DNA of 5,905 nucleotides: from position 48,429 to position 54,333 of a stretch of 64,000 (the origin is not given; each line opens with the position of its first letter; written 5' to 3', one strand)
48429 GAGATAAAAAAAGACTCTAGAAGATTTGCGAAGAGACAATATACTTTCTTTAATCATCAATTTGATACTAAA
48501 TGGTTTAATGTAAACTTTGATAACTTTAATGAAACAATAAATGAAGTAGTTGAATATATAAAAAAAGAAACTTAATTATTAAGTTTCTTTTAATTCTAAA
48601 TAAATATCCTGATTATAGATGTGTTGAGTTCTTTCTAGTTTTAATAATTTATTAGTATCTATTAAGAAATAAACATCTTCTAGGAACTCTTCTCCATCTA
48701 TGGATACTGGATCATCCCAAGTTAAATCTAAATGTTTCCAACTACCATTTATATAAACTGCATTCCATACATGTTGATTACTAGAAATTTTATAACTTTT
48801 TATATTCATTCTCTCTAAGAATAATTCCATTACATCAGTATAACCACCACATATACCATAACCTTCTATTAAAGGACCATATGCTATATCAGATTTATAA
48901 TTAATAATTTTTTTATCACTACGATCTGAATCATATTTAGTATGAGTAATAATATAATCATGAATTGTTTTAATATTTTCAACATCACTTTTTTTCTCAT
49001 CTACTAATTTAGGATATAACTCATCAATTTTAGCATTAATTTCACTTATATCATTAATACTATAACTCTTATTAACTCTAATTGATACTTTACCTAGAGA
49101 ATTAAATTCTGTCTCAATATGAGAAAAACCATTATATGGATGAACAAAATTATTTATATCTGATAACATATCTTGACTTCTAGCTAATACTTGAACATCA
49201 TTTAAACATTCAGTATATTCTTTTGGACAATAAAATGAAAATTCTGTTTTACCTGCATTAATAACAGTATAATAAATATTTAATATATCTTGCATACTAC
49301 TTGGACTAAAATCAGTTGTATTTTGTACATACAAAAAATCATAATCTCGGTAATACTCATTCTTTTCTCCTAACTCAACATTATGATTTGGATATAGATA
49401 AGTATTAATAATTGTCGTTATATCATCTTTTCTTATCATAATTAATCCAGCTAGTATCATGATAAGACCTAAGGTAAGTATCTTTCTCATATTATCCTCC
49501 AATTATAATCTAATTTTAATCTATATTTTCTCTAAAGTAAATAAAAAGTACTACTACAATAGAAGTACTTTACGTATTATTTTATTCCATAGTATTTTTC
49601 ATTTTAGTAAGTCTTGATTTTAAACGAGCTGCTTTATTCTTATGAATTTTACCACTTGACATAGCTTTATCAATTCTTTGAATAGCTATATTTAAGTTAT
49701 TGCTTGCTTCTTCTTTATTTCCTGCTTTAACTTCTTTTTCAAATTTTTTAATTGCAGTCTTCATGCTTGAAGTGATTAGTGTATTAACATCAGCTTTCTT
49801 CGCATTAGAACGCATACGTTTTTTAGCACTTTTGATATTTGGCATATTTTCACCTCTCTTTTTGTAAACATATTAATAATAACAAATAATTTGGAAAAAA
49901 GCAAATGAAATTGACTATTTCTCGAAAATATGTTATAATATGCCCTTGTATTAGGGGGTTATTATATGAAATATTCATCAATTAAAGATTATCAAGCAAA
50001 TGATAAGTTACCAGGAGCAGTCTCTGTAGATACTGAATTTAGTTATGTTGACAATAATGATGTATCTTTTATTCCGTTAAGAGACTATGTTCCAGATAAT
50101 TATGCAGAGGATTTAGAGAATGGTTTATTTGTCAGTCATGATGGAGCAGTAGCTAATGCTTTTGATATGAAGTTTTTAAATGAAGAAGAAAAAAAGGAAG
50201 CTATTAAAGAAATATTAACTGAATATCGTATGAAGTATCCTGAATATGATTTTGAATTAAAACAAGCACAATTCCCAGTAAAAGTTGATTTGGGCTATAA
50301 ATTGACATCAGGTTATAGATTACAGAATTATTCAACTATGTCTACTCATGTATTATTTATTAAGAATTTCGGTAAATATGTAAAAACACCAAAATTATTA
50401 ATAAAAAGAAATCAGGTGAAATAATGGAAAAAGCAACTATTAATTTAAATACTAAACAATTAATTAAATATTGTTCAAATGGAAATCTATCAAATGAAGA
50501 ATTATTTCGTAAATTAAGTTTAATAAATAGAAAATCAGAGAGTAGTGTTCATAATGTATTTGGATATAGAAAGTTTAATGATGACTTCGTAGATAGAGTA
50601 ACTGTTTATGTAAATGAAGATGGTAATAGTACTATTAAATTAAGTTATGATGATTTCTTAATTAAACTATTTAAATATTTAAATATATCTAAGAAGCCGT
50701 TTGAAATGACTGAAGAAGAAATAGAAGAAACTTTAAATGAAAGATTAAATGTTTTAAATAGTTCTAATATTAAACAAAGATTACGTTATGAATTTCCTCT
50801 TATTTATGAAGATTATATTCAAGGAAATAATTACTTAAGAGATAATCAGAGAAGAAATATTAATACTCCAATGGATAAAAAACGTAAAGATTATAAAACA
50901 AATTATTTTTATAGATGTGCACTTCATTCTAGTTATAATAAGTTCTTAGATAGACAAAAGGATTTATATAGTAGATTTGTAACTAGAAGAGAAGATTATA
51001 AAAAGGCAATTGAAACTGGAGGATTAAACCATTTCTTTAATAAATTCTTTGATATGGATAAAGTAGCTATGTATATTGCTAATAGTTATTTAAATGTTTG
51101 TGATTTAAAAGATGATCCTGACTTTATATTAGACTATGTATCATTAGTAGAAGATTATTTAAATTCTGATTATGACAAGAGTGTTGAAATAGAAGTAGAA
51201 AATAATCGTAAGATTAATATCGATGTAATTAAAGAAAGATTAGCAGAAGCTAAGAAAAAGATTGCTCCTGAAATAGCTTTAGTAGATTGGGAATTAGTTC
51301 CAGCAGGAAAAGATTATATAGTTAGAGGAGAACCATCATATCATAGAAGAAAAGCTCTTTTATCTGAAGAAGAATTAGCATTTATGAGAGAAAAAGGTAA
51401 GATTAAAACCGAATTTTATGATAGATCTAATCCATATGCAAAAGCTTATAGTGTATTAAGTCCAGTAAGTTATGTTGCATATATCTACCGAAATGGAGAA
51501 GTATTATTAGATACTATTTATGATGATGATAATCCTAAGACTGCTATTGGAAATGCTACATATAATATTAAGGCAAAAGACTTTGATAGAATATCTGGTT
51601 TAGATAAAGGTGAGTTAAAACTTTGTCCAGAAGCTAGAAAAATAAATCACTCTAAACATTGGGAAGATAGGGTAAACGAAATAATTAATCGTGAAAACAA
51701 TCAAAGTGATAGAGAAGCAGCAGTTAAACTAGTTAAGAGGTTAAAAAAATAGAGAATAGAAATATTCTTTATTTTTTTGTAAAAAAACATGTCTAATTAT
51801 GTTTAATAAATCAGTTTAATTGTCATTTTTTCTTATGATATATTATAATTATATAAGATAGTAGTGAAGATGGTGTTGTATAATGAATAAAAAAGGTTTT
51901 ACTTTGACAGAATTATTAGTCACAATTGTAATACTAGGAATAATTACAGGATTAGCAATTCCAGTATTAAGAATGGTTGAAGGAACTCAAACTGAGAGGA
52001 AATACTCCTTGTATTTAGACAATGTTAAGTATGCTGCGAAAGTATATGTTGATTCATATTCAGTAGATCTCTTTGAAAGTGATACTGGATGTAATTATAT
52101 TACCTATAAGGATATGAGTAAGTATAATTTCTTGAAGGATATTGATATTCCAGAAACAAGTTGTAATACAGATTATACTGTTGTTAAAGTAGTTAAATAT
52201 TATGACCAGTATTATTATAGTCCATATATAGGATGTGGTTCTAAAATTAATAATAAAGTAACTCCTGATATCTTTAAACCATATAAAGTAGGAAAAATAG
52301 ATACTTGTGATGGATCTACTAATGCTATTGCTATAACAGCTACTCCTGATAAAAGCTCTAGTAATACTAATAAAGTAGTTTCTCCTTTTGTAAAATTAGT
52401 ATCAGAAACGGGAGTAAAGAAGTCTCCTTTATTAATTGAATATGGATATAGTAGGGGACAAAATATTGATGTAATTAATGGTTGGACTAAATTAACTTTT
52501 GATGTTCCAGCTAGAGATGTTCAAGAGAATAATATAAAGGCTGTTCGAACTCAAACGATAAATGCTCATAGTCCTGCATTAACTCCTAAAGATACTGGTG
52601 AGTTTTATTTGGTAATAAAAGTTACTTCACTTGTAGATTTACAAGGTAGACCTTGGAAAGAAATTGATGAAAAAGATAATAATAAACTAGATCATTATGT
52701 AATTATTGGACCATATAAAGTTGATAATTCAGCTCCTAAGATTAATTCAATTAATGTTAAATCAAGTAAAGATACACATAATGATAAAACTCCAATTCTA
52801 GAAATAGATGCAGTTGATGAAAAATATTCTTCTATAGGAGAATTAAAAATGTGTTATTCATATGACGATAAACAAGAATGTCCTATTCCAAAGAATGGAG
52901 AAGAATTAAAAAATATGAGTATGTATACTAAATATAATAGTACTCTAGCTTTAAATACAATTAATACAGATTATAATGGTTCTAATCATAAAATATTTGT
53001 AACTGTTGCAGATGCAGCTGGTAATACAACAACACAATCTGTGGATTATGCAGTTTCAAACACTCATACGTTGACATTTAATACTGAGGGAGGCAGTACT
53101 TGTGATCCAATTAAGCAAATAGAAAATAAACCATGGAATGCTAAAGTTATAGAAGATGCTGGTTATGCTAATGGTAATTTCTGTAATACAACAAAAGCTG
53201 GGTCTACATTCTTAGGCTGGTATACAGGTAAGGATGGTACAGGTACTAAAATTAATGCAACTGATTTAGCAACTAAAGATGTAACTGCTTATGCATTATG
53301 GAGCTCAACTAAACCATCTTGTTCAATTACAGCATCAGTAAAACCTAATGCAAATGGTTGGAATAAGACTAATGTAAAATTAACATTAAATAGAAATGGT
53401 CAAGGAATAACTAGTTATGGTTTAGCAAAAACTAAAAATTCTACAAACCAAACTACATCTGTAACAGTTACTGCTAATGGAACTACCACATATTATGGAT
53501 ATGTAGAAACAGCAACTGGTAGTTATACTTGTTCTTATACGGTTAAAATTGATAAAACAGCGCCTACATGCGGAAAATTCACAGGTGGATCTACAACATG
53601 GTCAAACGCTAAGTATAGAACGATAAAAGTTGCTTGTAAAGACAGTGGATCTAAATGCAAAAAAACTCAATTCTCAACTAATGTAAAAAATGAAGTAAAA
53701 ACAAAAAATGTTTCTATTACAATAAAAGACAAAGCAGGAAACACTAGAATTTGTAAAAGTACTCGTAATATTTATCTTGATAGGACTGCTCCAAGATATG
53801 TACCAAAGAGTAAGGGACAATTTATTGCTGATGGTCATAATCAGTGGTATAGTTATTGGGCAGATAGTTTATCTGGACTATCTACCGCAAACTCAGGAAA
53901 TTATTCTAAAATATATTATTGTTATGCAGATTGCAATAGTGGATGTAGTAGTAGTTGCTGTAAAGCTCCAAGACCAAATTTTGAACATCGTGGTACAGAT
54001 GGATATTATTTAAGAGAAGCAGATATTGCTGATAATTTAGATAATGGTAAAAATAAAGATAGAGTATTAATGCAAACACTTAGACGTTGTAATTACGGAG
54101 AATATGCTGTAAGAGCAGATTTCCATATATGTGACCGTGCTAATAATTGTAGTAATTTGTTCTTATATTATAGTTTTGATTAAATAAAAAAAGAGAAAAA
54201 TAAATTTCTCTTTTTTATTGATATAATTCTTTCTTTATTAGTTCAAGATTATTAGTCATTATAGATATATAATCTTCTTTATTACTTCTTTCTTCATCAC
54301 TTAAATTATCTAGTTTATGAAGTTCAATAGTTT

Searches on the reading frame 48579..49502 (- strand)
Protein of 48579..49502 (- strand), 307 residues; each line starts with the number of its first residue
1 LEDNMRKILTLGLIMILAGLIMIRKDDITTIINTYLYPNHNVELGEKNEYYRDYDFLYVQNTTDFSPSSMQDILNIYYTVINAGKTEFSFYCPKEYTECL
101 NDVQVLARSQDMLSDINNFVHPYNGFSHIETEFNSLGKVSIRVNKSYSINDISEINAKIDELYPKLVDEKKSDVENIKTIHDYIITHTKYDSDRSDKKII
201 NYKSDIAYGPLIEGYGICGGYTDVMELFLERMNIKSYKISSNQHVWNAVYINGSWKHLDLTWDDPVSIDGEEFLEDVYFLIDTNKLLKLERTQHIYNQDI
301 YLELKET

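Call 85: search_protein_families(library=pfam, proteins=[window:48579-49502:-], max_evalue=0.01)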
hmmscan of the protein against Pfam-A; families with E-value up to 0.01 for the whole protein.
window:48579-49502:- (307 aa): 1 family
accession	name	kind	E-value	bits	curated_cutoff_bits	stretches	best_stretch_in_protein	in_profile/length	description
PF01841.26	Transglut_core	-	1.7e-06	28.7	23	1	165-259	6-107/108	Transglutaminase-like superfamily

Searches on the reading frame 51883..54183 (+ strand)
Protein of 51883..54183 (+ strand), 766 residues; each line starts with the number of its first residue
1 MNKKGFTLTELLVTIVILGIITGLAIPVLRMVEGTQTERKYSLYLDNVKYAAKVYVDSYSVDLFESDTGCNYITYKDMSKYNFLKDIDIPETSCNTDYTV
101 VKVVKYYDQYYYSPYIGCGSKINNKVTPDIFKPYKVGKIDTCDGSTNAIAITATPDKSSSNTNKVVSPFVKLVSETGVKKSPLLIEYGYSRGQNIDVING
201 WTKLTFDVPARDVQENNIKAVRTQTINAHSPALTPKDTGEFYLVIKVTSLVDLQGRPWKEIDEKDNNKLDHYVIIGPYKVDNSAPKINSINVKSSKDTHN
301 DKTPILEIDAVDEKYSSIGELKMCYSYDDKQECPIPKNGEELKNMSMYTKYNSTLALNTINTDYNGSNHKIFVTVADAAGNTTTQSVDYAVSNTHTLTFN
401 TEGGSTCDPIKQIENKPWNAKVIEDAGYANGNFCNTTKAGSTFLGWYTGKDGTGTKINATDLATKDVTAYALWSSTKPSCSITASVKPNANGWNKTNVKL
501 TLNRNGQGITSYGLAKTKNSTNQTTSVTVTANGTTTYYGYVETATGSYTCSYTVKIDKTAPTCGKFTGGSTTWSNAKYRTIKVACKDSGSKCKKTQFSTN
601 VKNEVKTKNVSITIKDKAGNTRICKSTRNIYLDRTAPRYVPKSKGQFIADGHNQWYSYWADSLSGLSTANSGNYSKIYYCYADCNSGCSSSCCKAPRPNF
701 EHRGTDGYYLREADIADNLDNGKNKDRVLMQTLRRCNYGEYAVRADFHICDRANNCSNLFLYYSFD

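Call 16: search_protein_families(library=ncbifam, proteins=[window:51883-54183:+], max_evalue=1)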
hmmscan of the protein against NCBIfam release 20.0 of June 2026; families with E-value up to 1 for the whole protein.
window:51883-54183:+ (766 aa): 13 families
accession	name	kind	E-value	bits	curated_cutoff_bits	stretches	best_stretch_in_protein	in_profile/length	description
TIGR02532.1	IV_pilin_GFxxxE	domain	8.4e-07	28.6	16.3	1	3-26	1-24/24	prepilin-type N-terminal cleavage/methylation domain-containing protein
TIGR01710.1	typeII_sec_gspG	equivalog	6.8e-05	22.9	88.85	1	4-55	1-52/134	type II secretion system major pseudopilin GspG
TIGR02543.1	List_Bact_rpt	repeat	0.00046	20.5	20.95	1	437-475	2-42/44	TIGR02543 family repeat protein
NF041013.1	T4P_ComGE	equivalog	0.0014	18.7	49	1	2-31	2-31/83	competence type IV pilus minor pilin ComGE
TIGR01708.2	typeII_sec_gspH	equivalog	0.0016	18.5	80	1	4-30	2-28/169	type II secretion system minor pseudopilin GspH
NF007862.0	PRK10574.1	equivalog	0.0017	18.5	138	1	2-28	3-29/145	prepilin peptidase-dependent pilin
NF041775.1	typeIV_PilA_Myxo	equivalog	0.0095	15.9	400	1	3-29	10-36/214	type IV pilin protein PilA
NF040999.1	pilin_ComGC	equivalog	0.023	14.9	75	1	3-31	1-29/84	competence type IV pilus major pilin ComGC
NF038303.1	EPS_HpsB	equivalog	0.11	12.5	150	1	3-76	2-72/211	hormogonium polysaccharide secretion pseudopilin HpsB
NF007800.0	PRK10506.1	equivalog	0.15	11.9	158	1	2-23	7-28/163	prepilin peptidase-dependent protein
NF041002.1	pilin_ComGF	equivalog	0.16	12.2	80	1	3-37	1-35/139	competence type IV pilus minor pilin ComGF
TIGR02596.1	TIGR02596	subfamily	0.42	10.7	70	1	6-32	1-27/196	Verru_Chthon cassette protein D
NF040982.1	ComGD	equivalog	0.57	10.6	70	1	3-51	1-50/139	competence type IV pilus minor pilin ComGD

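Call 76: search_protein_families(library=pfam, proteins=[window:51883-54183:+], max_evalue=0.01)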
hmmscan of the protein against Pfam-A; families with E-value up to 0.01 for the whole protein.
window:51883-54183:+ (766 aa): 3 families
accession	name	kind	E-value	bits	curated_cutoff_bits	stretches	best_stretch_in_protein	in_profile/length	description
PF09479.16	Flg_new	-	1.9e-07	31.6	27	1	395-471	1-64/65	Listeria-Bacteroides repeat domain (List_Bact_rpt)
PF07963.17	N_methyl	-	8e-07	28.8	21.2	1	2-25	3-26/27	Prokaryotic N-terminal methylation motif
PF19077.6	Big_13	-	0.0034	18.3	27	0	360-389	68-98/102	Bacterial Ig-like domain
